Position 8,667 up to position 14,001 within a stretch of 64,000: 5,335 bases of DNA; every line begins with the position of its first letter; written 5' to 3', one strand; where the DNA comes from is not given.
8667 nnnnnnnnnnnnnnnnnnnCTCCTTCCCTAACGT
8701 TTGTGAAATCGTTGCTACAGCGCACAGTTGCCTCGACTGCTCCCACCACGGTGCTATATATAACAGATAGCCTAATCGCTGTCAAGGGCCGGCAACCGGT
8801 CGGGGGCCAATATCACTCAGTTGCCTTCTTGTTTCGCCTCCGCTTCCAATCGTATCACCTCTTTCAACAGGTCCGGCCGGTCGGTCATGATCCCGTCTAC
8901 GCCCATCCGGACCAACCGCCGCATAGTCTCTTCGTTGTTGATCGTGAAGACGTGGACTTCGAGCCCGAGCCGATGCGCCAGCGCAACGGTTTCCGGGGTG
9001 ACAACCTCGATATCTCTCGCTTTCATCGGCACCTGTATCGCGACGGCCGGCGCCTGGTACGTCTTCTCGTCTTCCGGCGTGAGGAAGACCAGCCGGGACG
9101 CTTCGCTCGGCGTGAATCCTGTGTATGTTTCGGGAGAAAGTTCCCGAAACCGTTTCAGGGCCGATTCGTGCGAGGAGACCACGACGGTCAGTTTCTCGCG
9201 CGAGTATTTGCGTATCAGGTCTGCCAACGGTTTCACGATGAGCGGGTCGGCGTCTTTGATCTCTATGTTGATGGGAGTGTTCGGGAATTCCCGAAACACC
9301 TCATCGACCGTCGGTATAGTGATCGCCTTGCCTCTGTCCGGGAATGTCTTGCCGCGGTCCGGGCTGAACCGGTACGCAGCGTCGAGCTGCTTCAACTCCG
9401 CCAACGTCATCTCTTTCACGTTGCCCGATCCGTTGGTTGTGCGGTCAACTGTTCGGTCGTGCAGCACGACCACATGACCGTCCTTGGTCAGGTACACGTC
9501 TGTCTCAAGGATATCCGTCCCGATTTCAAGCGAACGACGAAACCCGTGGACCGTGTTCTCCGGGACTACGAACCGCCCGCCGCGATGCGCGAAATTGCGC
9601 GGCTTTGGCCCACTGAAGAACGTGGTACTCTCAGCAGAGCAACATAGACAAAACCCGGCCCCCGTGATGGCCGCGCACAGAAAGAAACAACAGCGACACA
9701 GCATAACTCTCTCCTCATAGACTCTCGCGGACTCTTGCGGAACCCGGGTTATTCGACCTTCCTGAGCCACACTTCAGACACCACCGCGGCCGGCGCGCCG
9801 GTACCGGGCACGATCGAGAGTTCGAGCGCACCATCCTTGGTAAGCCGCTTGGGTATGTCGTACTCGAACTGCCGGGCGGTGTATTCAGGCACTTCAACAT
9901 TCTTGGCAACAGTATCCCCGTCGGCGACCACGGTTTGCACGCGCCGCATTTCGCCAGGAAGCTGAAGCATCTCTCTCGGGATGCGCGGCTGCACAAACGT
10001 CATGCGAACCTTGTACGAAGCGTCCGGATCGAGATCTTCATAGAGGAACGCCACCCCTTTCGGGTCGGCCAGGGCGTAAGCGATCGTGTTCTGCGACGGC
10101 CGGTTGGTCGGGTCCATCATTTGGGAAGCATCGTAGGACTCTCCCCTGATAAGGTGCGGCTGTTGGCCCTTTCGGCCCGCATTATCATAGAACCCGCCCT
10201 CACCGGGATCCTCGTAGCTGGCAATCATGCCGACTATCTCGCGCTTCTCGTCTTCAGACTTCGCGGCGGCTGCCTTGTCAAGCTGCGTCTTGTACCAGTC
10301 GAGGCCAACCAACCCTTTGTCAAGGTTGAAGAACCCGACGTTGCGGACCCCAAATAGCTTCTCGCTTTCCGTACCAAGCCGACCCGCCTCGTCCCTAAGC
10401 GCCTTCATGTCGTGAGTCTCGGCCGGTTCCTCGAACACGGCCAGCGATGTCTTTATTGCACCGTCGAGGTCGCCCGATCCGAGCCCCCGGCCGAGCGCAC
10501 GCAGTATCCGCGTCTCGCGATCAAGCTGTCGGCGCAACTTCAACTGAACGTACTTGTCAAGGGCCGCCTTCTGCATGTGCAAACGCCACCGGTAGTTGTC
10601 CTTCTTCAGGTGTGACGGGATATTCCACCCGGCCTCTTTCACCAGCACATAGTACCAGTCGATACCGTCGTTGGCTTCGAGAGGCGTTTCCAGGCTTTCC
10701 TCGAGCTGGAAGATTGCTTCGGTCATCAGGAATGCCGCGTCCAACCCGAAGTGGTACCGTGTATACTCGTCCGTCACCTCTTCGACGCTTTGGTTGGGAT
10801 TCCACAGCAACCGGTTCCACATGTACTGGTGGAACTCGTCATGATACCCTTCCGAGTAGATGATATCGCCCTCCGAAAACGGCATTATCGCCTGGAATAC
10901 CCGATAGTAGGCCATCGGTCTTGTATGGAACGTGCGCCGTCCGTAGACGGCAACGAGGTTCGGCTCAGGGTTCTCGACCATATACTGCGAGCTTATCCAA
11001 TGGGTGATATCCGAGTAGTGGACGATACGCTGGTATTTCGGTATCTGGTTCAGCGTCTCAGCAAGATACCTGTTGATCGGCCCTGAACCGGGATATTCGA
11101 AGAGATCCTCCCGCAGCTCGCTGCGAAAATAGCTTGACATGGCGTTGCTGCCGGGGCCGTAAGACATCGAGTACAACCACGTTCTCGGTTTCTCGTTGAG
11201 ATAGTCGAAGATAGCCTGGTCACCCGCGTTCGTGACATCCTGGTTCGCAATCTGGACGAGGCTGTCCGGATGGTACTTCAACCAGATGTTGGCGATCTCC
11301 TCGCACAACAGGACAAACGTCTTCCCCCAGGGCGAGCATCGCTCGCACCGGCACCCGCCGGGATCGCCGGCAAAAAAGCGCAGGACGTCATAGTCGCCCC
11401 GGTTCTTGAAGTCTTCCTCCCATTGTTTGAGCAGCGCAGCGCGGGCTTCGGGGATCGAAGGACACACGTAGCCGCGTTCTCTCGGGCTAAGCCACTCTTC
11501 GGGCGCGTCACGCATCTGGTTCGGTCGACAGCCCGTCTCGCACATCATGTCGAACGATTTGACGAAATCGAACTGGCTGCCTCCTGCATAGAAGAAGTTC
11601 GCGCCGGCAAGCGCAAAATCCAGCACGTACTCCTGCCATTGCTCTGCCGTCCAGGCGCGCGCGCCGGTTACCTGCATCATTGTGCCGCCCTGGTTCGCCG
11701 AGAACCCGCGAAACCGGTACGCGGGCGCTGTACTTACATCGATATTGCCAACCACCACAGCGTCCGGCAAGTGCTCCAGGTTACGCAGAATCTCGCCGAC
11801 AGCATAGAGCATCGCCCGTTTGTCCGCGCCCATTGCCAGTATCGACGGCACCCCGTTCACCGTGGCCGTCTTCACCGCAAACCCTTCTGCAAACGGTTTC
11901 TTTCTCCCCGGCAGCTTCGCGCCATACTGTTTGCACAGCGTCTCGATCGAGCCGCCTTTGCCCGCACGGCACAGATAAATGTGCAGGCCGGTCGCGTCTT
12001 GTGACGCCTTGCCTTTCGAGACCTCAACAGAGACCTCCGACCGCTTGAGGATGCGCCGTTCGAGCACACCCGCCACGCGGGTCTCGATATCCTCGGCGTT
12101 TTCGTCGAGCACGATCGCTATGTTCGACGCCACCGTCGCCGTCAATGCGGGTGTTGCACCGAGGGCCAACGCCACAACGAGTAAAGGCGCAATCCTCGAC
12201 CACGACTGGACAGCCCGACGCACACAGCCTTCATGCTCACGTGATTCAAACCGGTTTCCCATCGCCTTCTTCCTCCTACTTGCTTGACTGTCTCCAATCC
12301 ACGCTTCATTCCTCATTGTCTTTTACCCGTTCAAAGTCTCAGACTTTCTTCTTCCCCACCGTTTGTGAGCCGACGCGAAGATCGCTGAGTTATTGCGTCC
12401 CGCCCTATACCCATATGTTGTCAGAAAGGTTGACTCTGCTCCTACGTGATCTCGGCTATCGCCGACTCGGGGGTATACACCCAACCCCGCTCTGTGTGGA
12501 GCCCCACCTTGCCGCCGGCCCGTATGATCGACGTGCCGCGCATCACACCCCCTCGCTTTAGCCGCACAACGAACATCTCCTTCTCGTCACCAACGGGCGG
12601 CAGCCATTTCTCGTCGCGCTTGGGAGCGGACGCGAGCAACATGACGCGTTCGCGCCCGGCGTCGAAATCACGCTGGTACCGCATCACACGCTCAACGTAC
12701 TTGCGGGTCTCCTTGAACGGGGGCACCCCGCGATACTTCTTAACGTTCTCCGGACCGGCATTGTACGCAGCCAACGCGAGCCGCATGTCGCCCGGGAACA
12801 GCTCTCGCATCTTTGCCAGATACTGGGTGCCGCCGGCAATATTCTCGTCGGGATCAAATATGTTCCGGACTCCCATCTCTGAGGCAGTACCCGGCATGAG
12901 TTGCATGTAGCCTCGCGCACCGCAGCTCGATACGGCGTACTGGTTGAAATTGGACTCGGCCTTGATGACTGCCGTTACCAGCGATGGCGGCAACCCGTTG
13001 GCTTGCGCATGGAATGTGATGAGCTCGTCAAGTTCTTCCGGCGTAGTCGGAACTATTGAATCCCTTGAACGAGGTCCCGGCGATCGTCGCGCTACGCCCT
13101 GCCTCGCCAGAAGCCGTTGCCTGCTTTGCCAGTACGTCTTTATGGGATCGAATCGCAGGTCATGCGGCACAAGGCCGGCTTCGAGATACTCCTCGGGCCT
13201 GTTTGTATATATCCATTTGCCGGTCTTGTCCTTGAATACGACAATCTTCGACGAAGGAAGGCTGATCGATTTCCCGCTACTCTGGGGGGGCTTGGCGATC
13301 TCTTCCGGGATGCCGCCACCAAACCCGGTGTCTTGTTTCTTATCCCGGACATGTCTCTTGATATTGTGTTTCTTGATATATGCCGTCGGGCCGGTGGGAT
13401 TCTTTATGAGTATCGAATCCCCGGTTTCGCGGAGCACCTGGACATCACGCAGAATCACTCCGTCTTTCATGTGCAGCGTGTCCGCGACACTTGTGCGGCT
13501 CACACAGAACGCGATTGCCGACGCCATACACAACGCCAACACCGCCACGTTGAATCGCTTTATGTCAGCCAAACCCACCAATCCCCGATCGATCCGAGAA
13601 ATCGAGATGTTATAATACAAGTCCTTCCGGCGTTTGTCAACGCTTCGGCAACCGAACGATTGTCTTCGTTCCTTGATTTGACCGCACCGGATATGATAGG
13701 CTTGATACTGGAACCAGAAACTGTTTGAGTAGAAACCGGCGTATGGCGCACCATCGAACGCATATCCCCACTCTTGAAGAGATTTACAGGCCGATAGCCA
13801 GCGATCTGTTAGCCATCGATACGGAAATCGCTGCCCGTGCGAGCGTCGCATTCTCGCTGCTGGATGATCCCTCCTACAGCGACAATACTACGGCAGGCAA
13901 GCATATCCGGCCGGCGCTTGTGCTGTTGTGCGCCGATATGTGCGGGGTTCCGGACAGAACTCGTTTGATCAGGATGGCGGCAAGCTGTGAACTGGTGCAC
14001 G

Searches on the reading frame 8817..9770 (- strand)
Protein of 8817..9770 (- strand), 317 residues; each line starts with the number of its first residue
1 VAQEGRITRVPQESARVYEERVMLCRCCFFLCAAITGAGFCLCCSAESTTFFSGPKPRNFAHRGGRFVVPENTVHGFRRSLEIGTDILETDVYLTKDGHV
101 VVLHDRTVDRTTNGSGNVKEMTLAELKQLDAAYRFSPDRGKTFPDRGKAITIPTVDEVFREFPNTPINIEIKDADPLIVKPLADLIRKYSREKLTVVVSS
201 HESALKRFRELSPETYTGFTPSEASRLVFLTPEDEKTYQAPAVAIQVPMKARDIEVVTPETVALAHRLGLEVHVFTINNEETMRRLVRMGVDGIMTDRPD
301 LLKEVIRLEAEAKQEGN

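Call 3: search_protein_families(library=pfam, proteins=[window:8817-9770:-], max_evalue=0.01)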
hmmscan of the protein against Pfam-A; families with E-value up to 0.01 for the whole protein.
window:8817-9770:- (317 aa): 2 families
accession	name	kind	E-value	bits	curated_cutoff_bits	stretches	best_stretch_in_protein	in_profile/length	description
PF03009.23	GDPD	-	3.7e-46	158.7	23.6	1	62-301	1-244/244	Glycerophosphoryl diester phosphodiesterase family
PF13653.12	GDPD_2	-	1.9e-07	31.8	27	1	275-300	5-30/30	Glycerophosphoryl diester phosphodiesterase family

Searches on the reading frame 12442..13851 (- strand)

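Call 55: search_protein_families(library=pfam, proteins=[window:12442-13851:-], max_evalue=0.001)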
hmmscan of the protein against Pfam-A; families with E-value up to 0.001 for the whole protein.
window:12442-13851:- (469 aa): 1 family
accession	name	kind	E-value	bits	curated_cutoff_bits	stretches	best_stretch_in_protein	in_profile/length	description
PF01464.25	SLT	-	1.5e-27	95.9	21.3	1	277-385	2-116/117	Transglycosylase SLT domain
